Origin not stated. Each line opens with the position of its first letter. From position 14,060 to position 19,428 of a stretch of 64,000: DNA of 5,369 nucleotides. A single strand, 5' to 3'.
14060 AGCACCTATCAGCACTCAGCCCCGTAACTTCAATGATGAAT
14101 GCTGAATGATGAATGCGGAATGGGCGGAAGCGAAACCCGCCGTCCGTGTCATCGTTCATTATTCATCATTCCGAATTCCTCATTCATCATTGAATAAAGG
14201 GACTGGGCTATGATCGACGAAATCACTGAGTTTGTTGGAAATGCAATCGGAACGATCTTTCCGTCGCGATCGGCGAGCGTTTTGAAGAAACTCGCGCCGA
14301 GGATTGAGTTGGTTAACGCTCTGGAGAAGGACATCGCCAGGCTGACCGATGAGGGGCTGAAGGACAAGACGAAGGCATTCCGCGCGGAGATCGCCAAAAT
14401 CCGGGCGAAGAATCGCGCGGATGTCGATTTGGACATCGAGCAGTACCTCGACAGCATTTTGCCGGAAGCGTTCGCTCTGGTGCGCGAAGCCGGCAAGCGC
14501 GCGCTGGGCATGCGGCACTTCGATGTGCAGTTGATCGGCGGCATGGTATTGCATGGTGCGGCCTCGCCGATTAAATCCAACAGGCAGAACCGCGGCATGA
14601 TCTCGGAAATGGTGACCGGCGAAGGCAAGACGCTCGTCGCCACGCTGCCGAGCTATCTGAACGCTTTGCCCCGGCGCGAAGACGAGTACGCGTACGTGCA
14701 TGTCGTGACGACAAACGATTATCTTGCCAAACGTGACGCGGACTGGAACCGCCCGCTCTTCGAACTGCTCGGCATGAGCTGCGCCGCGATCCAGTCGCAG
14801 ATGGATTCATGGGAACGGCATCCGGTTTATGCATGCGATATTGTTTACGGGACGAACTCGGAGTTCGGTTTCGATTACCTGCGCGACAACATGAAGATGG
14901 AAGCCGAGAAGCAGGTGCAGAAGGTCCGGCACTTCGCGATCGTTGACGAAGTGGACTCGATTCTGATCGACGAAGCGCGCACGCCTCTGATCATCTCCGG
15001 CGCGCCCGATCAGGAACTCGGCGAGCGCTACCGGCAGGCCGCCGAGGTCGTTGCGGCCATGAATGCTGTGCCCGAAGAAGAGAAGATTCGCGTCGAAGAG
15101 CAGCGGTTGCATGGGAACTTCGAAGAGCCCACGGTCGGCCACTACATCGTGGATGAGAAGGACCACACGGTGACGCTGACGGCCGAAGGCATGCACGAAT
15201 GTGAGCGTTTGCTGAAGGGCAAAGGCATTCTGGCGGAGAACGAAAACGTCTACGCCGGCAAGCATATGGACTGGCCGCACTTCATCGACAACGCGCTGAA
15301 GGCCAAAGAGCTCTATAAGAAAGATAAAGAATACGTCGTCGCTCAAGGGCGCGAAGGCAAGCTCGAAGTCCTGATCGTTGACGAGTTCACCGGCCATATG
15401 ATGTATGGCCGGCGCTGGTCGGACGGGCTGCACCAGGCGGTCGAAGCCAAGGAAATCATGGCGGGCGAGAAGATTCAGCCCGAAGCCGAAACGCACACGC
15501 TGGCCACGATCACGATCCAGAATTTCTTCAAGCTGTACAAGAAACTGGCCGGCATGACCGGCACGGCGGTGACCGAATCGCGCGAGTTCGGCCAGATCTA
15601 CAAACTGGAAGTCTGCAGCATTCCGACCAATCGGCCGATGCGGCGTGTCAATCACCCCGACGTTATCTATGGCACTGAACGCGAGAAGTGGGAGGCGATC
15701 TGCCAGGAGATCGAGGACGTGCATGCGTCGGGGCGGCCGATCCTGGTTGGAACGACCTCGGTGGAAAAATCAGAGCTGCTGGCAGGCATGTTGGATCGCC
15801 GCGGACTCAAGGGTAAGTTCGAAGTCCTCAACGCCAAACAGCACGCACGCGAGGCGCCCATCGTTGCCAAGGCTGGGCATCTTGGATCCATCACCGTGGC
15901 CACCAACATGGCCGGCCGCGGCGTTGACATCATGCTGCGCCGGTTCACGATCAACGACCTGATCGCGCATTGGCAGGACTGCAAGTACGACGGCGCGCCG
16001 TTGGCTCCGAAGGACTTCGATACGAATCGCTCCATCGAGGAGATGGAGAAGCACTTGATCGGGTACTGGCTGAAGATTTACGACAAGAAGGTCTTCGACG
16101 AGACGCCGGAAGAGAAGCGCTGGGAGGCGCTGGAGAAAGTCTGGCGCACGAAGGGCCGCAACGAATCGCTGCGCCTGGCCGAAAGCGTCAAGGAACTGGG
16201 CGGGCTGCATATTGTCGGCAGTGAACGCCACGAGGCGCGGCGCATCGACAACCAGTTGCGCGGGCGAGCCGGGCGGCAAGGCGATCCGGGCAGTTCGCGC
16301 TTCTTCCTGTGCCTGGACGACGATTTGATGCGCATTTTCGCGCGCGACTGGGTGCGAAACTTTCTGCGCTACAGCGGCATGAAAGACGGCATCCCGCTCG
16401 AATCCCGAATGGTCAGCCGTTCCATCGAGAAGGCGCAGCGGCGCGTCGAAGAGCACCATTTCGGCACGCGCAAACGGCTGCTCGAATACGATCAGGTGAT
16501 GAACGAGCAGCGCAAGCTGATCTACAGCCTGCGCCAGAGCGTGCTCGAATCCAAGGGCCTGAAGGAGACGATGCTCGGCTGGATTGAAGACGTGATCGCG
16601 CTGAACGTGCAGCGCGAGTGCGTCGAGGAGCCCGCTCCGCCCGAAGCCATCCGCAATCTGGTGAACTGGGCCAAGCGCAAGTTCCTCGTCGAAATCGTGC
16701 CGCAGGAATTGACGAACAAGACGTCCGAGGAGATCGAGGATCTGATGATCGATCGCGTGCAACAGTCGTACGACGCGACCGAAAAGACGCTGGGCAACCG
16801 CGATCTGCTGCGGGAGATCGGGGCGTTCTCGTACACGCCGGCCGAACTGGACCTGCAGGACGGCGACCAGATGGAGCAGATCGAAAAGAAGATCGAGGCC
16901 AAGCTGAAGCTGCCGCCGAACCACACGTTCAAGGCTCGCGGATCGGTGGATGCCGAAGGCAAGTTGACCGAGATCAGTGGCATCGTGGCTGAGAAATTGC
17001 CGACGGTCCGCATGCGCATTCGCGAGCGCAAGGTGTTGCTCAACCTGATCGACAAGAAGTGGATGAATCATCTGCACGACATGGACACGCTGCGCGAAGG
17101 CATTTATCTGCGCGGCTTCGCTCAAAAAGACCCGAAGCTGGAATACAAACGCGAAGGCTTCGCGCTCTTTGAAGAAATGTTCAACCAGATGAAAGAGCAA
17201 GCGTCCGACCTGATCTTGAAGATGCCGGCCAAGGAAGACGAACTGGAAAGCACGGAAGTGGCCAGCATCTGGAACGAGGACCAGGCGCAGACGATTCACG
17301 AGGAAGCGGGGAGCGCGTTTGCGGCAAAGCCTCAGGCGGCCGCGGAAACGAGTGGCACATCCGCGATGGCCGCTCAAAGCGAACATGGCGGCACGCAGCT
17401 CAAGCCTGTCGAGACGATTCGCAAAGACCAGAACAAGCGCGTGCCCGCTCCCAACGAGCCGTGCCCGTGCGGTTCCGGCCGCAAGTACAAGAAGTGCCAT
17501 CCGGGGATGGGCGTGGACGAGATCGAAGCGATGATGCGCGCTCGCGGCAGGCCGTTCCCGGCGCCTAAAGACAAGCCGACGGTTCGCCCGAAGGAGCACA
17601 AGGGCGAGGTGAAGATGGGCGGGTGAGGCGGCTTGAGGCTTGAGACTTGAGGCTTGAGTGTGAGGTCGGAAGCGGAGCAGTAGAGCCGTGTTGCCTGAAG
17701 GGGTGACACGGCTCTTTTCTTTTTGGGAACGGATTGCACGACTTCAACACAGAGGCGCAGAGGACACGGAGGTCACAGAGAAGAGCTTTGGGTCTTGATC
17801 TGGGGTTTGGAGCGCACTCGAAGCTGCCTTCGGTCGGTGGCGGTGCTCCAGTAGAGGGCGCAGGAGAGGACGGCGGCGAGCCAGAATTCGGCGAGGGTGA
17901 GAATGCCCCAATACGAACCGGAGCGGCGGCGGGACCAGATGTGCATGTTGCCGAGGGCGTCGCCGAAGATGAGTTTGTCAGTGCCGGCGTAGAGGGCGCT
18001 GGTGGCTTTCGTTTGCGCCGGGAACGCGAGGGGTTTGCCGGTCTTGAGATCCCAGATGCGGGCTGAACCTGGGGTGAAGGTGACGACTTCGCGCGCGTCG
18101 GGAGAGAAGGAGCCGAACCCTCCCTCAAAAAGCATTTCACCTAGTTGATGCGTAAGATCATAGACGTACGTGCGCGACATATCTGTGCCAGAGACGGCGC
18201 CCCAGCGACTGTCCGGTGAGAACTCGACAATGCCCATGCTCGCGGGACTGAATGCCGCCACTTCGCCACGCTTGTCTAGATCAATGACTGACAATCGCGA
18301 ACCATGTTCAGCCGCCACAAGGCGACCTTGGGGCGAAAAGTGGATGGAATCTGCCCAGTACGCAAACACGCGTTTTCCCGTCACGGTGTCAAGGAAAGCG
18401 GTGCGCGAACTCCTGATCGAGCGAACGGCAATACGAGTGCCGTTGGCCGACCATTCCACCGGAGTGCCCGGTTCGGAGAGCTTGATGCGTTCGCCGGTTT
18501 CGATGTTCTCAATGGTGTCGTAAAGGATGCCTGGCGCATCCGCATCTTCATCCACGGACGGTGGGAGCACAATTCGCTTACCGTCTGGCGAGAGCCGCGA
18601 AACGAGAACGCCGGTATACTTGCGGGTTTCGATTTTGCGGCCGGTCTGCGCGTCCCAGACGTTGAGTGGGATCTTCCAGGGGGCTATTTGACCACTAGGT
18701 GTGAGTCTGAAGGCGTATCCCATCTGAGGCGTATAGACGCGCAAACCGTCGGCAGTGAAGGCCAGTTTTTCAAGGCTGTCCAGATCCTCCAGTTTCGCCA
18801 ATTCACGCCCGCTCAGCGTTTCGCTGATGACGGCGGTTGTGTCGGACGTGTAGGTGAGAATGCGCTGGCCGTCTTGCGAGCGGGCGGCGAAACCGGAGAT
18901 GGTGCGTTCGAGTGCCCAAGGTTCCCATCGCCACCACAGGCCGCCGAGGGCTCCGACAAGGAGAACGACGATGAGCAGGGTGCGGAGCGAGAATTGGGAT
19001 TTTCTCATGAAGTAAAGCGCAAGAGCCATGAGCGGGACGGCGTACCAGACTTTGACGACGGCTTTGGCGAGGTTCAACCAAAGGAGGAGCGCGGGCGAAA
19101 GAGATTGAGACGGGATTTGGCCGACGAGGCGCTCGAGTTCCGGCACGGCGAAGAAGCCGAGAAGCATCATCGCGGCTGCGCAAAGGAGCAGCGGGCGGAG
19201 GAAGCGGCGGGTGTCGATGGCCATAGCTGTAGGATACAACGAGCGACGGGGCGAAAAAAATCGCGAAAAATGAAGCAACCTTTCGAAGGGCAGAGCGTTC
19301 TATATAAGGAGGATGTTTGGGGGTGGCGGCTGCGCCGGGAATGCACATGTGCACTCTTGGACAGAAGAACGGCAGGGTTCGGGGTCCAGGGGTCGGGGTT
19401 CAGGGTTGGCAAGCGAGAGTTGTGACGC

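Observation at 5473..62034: About 13 families of mostly heptameric tandem 'word' repeats fill nearly every intergenic gap, often as inverted arms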

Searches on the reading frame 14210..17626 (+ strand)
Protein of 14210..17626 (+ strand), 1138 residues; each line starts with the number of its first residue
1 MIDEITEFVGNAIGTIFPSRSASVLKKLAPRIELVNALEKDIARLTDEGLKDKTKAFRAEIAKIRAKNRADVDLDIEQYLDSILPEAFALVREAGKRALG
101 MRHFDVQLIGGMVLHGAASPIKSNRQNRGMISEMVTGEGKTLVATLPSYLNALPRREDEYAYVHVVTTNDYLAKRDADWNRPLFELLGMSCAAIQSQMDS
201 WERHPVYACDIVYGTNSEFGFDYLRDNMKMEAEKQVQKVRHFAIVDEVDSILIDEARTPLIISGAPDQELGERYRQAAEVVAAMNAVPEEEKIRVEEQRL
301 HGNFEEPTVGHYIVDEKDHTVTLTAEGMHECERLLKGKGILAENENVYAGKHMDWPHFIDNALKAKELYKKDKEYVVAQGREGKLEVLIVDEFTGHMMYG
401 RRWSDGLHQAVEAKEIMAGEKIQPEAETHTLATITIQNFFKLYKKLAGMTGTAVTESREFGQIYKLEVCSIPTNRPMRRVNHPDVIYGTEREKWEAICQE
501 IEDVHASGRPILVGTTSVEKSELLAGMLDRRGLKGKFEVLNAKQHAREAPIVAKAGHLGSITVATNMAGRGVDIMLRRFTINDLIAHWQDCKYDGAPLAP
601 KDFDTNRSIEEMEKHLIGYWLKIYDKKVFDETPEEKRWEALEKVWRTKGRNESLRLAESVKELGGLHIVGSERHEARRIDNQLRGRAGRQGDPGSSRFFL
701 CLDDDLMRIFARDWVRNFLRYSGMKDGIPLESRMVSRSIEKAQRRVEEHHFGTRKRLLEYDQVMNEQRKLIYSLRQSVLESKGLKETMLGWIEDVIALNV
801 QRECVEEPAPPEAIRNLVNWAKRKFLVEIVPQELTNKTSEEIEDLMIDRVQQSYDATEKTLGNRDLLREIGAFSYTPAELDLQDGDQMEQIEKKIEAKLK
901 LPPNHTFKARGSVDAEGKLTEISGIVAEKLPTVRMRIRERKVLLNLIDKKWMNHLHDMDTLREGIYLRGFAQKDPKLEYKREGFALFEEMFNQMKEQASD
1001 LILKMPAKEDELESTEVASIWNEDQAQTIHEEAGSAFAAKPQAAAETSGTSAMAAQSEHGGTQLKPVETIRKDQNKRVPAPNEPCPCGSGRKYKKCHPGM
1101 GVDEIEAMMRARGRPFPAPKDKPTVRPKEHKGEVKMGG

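Call 10: search_protein_families(library=pfam, proteins=[window:14210-17626:+])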
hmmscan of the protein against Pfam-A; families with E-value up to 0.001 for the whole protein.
window:14210-17626:+ (1138 aa): 6 families
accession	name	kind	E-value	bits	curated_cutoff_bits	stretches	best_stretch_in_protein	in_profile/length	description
PF07517.20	SecA_DEAD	-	4.5e-107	358.1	24.6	1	16-460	4-289/290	SecA DEAD-like domain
PF21090.3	P-loop_SecA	-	1.1e-74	251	27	1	476-727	1-205/205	SecA P-loop domain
PF07516.18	SecA_SW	-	1.2e-55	189.2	26.7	1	729-1004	1-198/200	SecA Wing and Scaffold domain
PF01043.26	SecA_PP_bind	-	2e-31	109.3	23.5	1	290-412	20-110/110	SecA preprotein cross-linking domain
PF02810.21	SEC-C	-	6.6e-08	32.7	20.4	1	1082-1097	2-17/19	SEC-C motif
PF00270.35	DEAD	-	2e-07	31.3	26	1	125-253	12-131/167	DEAD/DEAH box helicase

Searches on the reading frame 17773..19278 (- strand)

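Call 18: search_protein_families(library=pfam, max_evalue=0.01, proteins=[window:17773-19278:-])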
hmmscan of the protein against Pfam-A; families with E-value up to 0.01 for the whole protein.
window:17773-19278:- (501 aa): 3 families
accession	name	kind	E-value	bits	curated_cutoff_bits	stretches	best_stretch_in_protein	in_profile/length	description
PF25174.1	Beta-prop_THOC3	-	1.1e-07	31.6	305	1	263-367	83-193/272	THOC3 beta-propeller domain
PF08662.17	eIF2A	-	0.008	16.5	20.5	0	262-360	51-158/194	Eukaryotic translation initiation factor eIF2A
PF25168.1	Beta-prop_WDR36-Utp21_2nd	-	0.0094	15.7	84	0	327-375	220-269/335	WDR36/Utp21 second beta-propeller domain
